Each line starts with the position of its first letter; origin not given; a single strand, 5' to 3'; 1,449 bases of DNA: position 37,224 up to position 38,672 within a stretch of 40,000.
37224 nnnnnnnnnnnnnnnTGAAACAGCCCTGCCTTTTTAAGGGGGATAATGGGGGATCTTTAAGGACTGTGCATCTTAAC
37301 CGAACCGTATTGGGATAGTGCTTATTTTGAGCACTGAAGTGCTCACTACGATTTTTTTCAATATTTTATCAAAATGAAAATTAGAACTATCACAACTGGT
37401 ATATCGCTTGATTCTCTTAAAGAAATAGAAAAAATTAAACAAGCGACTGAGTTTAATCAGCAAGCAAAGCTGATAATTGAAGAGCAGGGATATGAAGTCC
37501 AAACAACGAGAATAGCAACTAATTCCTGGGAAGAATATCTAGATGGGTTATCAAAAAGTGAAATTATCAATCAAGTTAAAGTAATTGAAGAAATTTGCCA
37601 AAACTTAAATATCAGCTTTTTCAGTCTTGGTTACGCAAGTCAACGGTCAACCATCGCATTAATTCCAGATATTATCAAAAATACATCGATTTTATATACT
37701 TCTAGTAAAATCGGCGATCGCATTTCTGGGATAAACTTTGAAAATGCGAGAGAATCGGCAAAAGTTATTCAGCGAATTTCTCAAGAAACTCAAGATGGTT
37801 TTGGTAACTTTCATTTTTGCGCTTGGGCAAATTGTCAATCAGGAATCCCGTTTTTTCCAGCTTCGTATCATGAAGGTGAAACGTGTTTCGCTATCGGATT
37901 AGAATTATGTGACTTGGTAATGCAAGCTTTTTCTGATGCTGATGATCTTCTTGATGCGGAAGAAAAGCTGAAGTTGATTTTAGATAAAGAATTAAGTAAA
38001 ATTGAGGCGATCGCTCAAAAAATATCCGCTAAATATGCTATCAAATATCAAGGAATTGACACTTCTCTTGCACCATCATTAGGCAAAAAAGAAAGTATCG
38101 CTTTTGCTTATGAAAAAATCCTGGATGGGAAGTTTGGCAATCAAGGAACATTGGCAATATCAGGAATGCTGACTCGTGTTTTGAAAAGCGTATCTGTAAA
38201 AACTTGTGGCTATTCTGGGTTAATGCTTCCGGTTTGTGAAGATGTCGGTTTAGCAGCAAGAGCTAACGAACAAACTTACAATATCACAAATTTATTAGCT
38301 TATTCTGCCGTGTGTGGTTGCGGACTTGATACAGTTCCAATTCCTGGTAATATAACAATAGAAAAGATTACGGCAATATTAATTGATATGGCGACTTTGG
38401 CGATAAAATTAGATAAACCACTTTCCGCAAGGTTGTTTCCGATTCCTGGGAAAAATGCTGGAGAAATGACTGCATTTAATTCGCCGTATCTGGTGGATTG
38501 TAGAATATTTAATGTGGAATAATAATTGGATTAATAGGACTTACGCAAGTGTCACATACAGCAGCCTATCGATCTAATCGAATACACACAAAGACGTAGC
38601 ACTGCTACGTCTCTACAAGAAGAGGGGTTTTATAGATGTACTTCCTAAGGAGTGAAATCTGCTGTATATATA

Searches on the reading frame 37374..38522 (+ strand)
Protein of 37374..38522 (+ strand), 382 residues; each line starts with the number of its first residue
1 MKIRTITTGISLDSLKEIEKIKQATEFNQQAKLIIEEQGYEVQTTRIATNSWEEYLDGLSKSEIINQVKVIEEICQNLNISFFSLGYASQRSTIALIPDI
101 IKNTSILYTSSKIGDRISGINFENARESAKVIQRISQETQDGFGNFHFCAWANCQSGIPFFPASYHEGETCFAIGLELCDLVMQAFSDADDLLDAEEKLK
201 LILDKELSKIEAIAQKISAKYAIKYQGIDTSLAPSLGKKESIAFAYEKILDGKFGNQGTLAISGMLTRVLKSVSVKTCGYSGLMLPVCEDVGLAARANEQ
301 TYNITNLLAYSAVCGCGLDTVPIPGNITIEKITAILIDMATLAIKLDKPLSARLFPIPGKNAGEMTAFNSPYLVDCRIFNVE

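Call 6: search_protein_families(library=pfam, proteins=[window:37374-38519:+], max_evalue=0.001)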
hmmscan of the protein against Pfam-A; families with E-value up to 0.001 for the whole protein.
window:37374-38519:+ (382 aa): 1 family
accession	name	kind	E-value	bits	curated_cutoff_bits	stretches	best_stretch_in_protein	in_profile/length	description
PF05167.17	DUF711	-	4.1e-109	365.5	25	1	1-368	8-406/413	Uncharacterised ACR (DUF711)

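Call 40: find_encoding_contigs(protein=window:37374-38522:+, flank=2000, max_places=3)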
Protein window:37374-38522:+ (382 aa): 2 contigs read that carry it; 2 places shown.
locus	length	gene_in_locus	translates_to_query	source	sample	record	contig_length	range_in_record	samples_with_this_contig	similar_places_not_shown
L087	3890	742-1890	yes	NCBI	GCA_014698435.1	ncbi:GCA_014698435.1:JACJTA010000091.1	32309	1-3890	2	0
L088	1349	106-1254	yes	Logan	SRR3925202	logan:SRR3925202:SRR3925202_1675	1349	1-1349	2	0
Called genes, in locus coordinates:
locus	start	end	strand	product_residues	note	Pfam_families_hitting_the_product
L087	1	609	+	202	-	PF01609:DDE_Tnp_1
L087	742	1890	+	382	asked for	PF05167:DUF711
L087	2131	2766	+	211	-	-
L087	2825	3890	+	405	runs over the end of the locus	PF13742:tRNA_anti_2, PF01336:tRNA_anti-codon, PF02601:Exonuc_VII_L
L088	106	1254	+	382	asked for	PF05167:DUF711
